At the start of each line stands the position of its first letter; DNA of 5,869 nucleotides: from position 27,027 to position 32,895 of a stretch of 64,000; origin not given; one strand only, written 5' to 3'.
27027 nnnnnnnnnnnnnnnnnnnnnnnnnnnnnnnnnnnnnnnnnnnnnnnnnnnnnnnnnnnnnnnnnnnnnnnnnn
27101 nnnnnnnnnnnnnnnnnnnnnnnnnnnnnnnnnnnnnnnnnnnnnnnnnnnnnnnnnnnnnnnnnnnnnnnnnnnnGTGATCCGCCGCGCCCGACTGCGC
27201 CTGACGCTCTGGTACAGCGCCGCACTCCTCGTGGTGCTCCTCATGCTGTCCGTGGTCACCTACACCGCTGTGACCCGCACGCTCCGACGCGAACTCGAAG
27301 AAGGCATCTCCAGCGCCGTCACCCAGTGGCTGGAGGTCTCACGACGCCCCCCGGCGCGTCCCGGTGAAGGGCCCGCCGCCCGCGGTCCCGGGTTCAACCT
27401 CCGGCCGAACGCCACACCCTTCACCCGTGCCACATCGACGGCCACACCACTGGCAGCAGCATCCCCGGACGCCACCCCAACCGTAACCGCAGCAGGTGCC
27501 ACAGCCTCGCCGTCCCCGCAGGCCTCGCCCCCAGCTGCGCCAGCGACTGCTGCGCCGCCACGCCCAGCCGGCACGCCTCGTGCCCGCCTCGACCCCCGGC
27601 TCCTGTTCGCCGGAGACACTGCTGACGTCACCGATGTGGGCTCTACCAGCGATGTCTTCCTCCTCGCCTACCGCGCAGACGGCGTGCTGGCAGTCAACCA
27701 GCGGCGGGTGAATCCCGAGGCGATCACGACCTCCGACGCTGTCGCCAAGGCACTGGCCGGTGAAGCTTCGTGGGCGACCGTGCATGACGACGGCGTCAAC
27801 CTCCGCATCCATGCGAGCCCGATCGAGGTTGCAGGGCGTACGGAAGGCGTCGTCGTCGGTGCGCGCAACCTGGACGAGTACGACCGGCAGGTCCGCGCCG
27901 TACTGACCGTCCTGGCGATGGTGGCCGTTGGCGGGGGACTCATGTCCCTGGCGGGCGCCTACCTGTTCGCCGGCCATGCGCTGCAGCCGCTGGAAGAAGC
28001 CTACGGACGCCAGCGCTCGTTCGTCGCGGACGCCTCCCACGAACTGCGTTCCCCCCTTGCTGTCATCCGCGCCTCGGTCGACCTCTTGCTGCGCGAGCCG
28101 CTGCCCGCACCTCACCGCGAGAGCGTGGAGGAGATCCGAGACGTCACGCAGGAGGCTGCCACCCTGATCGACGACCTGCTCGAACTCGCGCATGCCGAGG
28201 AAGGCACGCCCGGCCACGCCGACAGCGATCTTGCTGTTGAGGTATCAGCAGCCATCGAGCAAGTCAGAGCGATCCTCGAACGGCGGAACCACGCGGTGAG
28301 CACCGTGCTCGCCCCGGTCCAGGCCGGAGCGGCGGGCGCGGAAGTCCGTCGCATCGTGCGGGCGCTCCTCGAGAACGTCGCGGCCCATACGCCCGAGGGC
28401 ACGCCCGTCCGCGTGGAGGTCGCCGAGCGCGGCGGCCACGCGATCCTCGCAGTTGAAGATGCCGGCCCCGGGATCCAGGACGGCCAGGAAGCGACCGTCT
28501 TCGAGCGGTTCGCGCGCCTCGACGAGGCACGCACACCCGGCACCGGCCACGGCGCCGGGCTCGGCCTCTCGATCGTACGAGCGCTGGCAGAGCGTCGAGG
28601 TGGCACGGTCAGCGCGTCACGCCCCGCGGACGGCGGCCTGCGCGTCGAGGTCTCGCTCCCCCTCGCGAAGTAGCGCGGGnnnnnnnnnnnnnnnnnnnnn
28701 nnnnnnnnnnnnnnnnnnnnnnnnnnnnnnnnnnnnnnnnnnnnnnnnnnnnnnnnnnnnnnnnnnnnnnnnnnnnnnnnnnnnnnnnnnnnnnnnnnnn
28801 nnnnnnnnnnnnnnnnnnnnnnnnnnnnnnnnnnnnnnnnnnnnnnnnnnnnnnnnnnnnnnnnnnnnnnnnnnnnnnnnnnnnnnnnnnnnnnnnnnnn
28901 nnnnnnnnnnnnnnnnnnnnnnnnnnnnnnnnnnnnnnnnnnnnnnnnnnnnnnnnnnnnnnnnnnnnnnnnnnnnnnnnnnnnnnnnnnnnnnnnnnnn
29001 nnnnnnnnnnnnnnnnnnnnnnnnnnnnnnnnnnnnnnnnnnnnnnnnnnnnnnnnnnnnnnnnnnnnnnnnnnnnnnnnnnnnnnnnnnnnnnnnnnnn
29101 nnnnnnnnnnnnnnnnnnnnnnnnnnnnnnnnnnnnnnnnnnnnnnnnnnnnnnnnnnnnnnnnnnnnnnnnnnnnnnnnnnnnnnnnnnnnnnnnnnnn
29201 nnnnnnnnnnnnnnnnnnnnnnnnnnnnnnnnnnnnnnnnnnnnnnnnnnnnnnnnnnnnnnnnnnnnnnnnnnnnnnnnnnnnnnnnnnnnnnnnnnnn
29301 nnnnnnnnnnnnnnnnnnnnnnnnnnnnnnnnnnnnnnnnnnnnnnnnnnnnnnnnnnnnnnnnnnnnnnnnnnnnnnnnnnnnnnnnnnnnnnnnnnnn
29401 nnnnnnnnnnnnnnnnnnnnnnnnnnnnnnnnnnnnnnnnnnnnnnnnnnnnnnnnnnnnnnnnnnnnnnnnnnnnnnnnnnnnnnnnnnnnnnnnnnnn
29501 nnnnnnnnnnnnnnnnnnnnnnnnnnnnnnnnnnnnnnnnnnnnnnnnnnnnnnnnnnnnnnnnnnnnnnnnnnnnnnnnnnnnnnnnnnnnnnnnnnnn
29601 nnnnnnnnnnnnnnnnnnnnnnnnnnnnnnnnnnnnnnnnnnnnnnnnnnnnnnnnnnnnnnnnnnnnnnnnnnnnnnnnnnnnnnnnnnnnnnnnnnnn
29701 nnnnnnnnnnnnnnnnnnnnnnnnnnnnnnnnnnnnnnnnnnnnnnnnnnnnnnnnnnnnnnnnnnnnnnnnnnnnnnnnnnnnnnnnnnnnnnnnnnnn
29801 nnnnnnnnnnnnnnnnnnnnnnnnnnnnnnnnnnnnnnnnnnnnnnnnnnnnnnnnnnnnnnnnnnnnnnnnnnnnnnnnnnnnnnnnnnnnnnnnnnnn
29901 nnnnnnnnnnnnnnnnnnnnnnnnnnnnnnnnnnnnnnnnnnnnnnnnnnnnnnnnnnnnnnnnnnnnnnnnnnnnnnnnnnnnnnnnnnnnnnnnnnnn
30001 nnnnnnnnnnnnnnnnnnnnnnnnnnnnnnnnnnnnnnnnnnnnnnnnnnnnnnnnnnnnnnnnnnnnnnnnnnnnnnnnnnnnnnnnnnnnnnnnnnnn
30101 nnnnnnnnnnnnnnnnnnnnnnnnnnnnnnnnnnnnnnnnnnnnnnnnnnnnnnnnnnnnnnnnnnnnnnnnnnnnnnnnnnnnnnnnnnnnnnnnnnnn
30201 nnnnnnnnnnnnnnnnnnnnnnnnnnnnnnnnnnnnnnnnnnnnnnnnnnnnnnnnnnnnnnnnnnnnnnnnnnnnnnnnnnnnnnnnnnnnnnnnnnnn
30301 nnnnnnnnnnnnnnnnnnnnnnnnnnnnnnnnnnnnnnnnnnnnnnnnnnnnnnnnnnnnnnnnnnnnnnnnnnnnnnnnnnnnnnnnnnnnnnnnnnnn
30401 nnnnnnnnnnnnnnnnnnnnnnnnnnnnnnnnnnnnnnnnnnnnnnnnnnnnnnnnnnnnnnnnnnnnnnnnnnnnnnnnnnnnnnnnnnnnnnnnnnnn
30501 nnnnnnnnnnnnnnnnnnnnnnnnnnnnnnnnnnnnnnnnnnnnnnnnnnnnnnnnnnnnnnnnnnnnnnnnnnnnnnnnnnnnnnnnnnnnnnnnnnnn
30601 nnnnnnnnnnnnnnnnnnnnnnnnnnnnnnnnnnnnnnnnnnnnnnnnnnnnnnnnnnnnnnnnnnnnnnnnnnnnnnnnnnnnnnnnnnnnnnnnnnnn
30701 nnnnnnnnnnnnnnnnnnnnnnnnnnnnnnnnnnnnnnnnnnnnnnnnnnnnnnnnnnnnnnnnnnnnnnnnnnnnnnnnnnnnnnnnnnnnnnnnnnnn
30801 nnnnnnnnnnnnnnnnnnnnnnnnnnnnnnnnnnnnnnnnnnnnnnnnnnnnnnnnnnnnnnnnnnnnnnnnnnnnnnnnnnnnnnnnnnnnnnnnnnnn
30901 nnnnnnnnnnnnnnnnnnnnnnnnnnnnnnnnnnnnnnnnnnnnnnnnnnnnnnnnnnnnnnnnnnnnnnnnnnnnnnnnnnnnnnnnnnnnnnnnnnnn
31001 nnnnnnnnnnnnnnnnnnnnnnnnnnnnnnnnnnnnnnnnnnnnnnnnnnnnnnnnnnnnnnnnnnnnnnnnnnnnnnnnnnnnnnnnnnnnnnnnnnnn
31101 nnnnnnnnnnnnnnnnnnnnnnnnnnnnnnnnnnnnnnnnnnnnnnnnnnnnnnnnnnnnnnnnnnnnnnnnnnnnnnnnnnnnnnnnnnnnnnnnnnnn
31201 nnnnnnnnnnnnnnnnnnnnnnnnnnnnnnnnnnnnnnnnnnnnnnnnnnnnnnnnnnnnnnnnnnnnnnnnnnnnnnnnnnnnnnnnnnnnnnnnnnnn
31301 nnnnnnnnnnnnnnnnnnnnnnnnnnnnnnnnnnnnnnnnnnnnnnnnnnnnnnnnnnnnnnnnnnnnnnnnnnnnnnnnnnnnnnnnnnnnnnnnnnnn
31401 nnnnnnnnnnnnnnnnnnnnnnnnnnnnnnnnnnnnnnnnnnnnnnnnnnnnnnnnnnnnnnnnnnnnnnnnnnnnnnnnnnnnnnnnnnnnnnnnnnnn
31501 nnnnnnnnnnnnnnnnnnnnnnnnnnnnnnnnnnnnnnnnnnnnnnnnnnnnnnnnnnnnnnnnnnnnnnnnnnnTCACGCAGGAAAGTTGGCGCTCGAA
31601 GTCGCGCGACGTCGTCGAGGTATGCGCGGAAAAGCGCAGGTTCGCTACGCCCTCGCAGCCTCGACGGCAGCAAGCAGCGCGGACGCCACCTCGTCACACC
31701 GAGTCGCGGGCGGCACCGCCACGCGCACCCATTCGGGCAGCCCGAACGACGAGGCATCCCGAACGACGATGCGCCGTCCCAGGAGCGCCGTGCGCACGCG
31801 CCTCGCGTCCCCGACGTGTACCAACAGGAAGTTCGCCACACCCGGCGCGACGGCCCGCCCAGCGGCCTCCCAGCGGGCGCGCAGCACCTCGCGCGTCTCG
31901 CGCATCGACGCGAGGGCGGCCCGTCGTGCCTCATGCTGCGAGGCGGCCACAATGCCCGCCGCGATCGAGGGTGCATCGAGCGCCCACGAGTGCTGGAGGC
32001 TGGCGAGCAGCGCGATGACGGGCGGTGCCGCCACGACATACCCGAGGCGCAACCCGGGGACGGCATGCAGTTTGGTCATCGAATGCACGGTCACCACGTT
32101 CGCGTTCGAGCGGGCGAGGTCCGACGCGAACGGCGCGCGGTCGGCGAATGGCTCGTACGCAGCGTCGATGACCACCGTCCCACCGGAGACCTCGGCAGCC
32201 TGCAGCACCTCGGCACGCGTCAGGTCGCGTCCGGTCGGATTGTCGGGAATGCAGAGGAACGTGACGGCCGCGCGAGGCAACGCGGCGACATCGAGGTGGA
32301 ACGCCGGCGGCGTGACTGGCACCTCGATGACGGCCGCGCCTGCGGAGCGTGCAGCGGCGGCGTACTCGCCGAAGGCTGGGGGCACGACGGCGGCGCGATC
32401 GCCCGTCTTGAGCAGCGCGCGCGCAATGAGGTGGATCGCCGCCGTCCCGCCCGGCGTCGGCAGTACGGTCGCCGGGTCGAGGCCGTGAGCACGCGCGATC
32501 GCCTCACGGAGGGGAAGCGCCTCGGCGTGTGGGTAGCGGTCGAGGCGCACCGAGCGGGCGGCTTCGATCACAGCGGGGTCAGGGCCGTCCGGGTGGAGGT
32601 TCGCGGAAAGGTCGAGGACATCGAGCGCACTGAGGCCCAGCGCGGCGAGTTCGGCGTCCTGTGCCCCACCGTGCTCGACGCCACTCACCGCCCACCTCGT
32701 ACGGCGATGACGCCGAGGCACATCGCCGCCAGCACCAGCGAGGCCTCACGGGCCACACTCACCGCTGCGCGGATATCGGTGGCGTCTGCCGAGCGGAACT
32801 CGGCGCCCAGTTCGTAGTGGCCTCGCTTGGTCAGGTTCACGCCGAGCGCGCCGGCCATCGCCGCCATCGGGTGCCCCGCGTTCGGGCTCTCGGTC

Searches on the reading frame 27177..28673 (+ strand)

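Call 31: search_protein_families(library=pfam, proteins=[window:27177-28673:+], max_evalue=0.0001)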
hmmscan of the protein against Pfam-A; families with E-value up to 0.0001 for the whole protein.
window:27177-28673:+ (498 aa): 2 families
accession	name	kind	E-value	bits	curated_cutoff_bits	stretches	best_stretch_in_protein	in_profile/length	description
PF02518.31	HATPase_c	-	1.3e-20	74.3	26.4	1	389-497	5-110/111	Histidine kinase-, DNA gyrase B-, and HSP90-like ATPase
PF00512.31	HisKA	-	6.5e-16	58.6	26.9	1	279-343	2-66/66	His Kinase A (phospho-acceptor) domain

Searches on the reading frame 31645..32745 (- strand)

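Call 33: search_protein_families(library=pfam, proteins=[window:31645-32745:-], max_evalue=0.0001)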
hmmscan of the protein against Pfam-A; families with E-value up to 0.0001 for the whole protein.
window:31645-32745:- (366 aa): 1 family
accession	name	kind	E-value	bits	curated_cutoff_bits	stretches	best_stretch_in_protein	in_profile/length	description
PF00155.27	Aminotran_1_2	-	1.1e-42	147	19.7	1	42-357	2-361/361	Aminotransferase class I and II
